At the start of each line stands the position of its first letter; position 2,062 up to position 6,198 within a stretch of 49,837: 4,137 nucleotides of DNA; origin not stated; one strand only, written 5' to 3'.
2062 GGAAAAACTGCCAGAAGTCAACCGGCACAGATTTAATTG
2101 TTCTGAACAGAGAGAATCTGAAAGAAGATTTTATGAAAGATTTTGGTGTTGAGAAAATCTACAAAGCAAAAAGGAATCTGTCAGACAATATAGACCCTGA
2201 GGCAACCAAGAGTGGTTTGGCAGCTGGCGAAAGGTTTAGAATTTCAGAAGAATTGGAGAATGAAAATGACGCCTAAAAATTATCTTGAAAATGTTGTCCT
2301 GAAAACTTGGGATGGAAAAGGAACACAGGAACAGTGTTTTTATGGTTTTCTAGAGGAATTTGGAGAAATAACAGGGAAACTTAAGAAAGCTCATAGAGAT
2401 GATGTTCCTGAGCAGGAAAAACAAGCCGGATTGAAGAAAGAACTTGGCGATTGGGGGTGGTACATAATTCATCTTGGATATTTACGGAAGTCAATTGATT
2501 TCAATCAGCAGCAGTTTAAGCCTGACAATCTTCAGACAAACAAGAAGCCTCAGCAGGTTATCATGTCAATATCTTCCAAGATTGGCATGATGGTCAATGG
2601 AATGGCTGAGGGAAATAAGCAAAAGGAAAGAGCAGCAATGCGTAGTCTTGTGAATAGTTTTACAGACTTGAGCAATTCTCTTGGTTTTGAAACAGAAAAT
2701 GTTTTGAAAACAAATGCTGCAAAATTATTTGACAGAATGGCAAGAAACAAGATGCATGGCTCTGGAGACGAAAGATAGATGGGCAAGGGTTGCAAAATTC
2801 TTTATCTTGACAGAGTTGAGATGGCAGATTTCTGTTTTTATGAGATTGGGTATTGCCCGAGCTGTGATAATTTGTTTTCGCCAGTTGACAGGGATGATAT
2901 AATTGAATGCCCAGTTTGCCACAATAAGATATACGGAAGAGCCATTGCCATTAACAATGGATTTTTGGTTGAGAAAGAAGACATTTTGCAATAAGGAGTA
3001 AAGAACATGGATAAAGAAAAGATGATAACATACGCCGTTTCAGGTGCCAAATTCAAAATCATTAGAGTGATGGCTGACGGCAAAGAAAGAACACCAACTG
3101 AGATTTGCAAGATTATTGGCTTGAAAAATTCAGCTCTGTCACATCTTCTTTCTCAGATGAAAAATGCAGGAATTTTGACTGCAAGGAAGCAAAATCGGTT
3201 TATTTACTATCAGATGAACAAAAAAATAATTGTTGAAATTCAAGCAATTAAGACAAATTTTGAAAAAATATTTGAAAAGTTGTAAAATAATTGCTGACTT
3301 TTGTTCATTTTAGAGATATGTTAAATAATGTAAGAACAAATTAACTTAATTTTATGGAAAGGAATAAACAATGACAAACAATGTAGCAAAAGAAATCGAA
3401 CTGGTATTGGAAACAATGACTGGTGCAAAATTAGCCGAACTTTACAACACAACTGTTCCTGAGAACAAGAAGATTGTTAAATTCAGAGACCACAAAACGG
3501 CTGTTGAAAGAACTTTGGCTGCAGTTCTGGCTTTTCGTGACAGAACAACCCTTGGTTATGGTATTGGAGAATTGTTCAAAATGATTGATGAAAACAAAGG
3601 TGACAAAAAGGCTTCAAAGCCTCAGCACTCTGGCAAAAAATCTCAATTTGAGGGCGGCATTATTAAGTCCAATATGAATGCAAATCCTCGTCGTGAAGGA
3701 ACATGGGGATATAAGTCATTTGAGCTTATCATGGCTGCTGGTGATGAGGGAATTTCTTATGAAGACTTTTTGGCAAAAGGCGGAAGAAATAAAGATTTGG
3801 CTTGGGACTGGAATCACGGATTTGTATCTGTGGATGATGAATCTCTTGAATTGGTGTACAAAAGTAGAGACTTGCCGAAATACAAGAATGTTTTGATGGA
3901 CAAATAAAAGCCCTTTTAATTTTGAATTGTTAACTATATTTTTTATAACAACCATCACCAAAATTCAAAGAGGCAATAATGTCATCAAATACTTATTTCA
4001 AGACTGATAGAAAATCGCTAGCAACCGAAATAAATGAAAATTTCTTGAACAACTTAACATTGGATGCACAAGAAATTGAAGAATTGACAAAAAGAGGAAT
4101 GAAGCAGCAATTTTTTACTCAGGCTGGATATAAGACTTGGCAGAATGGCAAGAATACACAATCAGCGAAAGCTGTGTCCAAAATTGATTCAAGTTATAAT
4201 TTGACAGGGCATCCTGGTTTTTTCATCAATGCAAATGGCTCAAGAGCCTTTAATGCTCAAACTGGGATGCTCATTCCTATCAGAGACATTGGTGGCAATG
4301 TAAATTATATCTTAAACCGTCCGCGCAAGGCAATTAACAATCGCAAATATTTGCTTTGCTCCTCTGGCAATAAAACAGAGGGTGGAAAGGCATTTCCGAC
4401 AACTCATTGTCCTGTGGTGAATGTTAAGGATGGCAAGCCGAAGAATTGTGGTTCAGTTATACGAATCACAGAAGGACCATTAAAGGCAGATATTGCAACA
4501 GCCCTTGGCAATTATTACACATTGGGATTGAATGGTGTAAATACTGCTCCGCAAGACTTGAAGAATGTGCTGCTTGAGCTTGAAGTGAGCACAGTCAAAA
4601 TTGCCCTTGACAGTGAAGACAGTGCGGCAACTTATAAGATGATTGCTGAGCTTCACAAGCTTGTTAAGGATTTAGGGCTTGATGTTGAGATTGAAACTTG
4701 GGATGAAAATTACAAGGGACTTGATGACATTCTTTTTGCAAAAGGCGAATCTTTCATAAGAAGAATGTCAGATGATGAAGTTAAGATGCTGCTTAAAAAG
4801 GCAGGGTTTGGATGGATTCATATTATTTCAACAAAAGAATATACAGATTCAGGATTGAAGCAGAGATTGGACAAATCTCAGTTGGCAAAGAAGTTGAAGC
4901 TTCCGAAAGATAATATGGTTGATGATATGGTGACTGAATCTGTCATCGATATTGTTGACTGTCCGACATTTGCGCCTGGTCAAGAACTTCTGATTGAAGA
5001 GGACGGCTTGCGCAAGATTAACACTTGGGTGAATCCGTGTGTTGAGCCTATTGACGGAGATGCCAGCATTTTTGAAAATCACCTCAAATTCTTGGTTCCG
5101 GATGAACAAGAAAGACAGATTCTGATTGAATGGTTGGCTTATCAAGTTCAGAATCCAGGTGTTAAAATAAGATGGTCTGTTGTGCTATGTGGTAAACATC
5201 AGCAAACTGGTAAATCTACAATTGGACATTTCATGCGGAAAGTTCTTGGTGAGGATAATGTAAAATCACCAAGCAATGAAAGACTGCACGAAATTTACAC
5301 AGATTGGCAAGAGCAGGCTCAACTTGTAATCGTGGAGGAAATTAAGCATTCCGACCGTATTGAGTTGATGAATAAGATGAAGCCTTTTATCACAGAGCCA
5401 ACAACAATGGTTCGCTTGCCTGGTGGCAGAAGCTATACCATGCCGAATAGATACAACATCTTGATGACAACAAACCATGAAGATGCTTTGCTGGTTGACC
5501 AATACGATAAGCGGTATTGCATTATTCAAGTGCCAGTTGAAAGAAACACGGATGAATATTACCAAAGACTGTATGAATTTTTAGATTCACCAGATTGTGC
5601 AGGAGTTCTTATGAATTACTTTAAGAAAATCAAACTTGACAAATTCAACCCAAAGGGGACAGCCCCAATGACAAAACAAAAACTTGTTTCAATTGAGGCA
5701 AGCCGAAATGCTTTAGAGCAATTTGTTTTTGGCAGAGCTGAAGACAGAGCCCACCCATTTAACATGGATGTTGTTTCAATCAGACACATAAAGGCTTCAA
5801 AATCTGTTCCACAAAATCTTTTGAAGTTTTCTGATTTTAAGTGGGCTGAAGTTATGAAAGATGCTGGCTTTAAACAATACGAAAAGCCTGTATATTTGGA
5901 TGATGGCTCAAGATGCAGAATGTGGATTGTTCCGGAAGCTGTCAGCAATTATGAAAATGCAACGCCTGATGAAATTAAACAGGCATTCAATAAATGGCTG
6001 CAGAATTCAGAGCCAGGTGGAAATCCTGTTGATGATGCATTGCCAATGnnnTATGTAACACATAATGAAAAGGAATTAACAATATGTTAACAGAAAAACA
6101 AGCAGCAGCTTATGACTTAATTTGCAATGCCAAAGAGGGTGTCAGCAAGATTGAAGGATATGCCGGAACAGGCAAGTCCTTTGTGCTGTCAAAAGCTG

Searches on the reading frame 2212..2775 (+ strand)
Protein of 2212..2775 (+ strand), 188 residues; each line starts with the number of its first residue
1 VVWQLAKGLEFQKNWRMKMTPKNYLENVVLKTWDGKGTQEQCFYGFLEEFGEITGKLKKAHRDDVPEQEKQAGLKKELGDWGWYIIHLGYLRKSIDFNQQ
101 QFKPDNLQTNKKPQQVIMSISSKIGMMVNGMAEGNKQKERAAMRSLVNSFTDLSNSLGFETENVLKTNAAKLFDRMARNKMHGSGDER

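Call 54: search_protein_families(library=phrogs, proteins=[window:2212-2775:+], max_evalue=0.001)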
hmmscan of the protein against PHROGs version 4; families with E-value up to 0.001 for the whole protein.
window:2212-2775:+ (188 aa): 1 family
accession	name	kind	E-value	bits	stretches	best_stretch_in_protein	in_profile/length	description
phrog_229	-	other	2.8e-10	41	1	12-188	241-358/533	MazG-like pyrophosphatase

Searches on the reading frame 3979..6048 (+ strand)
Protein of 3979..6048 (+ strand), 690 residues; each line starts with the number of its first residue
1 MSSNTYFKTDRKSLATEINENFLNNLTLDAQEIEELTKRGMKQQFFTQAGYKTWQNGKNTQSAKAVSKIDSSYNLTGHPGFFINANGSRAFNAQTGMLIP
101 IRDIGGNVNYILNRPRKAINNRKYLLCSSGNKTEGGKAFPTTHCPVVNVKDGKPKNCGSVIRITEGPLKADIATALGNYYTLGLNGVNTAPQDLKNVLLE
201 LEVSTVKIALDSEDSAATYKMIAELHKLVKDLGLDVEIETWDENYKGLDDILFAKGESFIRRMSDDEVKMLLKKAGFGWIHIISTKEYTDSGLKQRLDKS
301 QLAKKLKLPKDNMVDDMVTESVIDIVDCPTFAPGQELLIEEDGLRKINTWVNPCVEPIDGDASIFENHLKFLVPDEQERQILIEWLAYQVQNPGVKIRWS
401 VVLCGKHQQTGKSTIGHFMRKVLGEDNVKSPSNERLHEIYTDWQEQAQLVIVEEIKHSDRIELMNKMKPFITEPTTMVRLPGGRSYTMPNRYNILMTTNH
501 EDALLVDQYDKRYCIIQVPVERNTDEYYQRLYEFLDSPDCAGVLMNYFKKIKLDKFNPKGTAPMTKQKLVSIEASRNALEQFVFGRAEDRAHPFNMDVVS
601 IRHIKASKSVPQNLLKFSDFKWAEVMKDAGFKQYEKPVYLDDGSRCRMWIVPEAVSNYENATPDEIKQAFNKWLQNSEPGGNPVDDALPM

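Call 12: search_protein_families(library=pfam, max_evalue=0.001, proteins=[window:3979-6048:+])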
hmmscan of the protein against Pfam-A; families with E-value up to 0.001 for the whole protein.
seq(690 aa): 3 families
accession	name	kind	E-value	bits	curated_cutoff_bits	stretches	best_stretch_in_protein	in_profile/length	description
PF19263.5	DUF5906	-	1.6e-15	58.2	27.6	1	403-510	1-110/114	Family of unknown function (DUF5906)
PF05272.17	VapE-like_dom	-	2.6e-10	40.6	25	1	380-521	30-168/217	Virulence-associated protein E-like domain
PF12965.13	DUF3854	-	1.1e-06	29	23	1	161-257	13-128/130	Domain of unknown function (DUF3854)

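Call 48: search_dna_similar(query=window:3979-6048:+, collection=phages, mode=protein, max_evalue=1e-10, max_rows=15)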
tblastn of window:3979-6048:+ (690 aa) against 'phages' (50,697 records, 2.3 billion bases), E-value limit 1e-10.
Records with a match: 392; places in all: 392; records where one place covers at least 80% of the query: 0.
Best place of each record, by identity: <60% 392.
By first word of the organism name: Klebsiella 90; Salmonella 89; Vibrio 35; Proteus 21; Escherichia 16; Aeromonas 14; Rhizobium 12; Pseudomonas 11; Providencia 10; Stenotrophomonas 9; and 33 more.
By host as written in the record: - 57; Klebsiella pneumoniae 47; Salmonella enterica subsp. enterica serovar Typhimurium 24; Salmonella enterica 17; Proteus mirabilis 15; Salmonella sp. 10; Pseudomonas aeruginosa 6; Stenotrophomonas maltophilia 5; and 134 more.
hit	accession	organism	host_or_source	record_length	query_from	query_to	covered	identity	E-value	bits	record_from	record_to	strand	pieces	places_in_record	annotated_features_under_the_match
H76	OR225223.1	Sphingomonas phage Carli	Sphingomonas sp. LR55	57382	217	649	63%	25.6%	4e-20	102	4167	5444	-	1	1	DNA primase/helicase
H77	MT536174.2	Stenotrophomonas phage vB_SmaS-AXL_3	Stenotrophomonas maltophilia D1585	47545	326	668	50%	30.6%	6e-30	133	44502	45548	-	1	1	primase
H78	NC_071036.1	Stenotrophomonas phage vB_SmaS-AXL_3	Stenotrophomonas maltophilia D1585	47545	326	668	50%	30.6%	6e-30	133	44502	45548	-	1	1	primase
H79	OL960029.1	Pseudoxanthomonas phage PW916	Pseudoxanthomonas kaohsiungensis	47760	326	668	50%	30.6%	1e-28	129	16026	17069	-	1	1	primase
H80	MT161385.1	Xanthomonas phage FoX4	Xanthomonas campestris pv. campestris ...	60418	323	686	53%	27.4%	7e-25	117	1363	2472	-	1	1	putative primase-polymerase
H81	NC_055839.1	Xanthomonas phage FoX4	Xanthomonas campestris pv. campestris ...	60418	323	686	53%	27.4%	7e-25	117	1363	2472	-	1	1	DNA primase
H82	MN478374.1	Bacteriophage Phobos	-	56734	308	690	56%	24.3%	9e-23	110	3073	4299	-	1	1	primase/polymerase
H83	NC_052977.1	Bacteriophage Phobos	-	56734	308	690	56%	24.3%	9e-23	110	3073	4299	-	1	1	DNA helicase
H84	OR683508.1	Pseudomonas phage Ppu-503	Pseudomonas sp.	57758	308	690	56%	24.3%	1e-22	109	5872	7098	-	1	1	primase/polymerase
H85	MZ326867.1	Stenotrophomonas phage Silvanus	Stenotrophomonas maltophilia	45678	344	659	46%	28.4%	4e-21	105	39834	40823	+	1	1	DNA primase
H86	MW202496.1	Caudoviricetes sp.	Manatee Spring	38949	317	662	50%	25.7%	2e-17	94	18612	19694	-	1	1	virulence associated protein E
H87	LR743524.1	Xylella phage Bacata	Phage obtained on X. albilineans after ...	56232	289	610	47%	27.3%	1e-28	129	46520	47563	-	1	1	DNA primase/helicase, phage-associated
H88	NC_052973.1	Xylella phage Bacata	Phage obtained on X. albilineans after ...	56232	289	610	47%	27.3%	1e-28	129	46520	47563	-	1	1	DNA primase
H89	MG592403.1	Vibrio phage 1.021.A._10N.222.51.F9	Vibrio splendidus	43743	318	677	52%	24.3%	7e-16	88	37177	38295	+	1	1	coil containing protein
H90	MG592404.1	Vibrio phage 1.021.B._10N.222.51.F9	Vibrio splendidus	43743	318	677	52%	24.3%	7e-16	88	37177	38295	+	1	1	coil containing protein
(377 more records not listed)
